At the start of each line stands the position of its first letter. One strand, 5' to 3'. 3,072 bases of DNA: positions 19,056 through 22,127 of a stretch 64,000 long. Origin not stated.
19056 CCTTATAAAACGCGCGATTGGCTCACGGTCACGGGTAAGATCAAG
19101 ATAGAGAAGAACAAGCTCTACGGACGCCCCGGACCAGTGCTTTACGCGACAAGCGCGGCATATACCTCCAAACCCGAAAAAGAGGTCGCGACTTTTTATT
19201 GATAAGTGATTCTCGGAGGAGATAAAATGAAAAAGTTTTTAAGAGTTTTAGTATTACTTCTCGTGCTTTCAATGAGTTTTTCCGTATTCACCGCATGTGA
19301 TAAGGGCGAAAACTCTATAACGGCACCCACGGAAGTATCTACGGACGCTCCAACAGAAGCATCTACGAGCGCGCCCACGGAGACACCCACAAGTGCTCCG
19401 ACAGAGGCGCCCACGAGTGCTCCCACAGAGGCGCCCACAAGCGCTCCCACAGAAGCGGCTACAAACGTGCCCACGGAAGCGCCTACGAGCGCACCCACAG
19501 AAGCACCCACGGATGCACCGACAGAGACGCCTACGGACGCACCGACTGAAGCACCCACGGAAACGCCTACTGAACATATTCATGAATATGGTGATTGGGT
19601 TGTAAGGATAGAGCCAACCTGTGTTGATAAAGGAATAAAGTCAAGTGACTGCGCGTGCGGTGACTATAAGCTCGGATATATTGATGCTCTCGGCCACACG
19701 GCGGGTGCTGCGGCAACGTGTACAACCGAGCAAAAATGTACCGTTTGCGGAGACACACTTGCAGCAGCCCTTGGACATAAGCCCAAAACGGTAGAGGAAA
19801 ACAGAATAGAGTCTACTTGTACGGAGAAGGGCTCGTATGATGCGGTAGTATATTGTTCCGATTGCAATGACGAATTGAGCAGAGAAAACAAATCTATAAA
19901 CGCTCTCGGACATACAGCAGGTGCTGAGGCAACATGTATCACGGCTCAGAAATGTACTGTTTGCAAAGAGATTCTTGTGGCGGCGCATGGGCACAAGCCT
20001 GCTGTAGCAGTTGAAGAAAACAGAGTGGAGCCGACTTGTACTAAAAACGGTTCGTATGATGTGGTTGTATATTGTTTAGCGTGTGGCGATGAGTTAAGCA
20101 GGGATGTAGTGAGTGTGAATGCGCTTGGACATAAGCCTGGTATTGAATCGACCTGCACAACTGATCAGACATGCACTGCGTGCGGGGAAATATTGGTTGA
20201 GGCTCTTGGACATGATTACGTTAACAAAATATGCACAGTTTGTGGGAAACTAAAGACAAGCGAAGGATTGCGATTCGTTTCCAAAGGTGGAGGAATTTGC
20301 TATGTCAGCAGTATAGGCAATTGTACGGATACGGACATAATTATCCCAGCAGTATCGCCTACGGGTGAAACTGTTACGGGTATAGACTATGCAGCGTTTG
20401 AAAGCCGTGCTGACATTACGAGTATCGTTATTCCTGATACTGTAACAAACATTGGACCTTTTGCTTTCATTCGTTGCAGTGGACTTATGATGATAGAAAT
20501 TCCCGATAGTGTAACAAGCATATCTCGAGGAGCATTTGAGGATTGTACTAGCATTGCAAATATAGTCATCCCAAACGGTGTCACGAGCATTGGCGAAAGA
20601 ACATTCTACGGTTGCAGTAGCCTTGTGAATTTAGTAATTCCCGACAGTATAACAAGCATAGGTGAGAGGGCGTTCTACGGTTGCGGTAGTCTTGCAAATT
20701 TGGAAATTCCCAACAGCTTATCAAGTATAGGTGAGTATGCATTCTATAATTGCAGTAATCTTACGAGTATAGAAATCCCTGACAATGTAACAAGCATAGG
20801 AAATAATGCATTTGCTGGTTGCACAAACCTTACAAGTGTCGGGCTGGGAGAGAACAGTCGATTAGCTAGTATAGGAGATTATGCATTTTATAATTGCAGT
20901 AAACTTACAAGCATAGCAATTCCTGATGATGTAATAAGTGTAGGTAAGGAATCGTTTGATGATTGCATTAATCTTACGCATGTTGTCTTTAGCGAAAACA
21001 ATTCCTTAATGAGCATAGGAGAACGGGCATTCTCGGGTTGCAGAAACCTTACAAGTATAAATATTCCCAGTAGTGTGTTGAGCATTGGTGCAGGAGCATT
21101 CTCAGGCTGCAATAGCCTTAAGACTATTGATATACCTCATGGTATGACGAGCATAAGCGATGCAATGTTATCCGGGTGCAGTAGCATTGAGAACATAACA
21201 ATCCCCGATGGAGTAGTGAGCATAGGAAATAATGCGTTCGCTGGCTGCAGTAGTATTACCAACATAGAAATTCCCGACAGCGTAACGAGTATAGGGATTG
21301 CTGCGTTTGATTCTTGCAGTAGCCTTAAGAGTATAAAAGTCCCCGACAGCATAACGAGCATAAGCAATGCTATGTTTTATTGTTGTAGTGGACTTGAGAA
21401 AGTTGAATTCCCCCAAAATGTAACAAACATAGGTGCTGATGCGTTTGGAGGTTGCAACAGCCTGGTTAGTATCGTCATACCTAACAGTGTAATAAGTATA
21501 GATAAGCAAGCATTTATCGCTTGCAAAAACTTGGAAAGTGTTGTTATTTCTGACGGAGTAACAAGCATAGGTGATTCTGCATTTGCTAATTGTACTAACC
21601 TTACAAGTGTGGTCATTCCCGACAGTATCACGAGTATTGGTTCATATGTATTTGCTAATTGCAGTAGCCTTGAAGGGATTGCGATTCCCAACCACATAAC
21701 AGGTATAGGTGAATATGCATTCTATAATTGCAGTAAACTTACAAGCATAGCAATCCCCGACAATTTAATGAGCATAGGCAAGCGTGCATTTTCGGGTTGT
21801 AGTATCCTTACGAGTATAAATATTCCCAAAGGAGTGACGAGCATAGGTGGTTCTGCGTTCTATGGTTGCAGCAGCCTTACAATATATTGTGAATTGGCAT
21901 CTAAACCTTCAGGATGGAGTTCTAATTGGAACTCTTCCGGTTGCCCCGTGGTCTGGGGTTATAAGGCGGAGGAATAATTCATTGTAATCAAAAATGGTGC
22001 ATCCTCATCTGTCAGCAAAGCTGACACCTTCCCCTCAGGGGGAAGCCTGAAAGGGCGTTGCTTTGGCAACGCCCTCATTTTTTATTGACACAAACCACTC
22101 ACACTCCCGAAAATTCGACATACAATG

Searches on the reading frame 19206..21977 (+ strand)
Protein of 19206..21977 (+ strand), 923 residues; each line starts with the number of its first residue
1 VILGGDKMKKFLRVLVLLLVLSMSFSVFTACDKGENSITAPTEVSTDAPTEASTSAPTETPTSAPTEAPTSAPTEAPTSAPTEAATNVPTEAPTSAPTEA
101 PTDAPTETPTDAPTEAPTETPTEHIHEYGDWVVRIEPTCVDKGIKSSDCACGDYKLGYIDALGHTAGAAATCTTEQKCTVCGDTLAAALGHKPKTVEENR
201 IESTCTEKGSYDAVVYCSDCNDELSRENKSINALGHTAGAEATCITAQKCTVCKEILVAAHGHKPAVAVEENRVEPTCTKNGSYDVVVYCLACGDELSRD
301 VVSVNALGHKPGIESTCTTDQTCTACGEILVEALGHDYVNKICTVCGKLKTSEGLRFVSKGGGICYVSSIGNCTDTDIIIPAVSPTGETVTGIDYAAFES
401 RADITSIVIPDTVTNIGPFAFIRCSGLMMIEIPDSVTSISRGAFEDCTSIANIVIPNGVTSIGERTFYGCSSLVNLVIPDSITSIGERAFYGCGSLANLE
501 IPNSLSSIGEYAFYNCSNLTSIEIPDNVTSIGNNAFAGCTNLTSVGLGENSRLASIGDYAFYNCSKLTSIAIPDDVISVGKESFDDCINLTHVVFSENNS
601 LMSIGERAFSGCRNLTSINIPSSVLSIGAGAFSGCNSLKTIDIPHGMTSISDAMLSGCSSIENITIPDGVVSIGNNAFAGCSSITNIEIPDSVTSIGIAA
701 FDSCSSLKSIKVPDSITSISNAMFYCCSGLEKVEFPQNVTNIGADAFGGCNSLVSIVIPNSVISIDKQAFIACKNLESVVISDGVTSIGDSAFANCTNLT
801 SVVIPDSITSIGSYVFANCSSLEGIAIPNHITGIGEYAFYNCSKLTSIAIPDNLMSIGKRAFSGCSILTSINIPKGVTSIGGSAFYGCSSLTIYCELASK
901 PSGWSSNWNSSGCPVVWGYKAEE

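Call 66: search_protein_families(library=pfam, proteins=[window:19206-21977:+], max_evalue=0.00001)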
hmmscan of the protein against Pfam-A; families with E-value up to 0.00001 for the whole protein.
window:19206-21977:+ (923 aa): 3 families
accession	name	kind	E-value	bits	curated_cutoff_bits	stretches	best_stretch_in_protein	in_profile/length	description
PF13306.12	LRR_5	-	3.4e-180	589.8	27.7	5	764-892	2-127/127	BspA type Leucine rich repeat region (6 copies)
PF13855.12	LRR_8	-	4.2e-41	139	27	0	503-550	11-59/61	Leucine rich repeat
PF12799.13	LRR_4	-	2.4e-12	47.1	27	0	589-620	2-30/44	Leucine Rich repeats (2 copies)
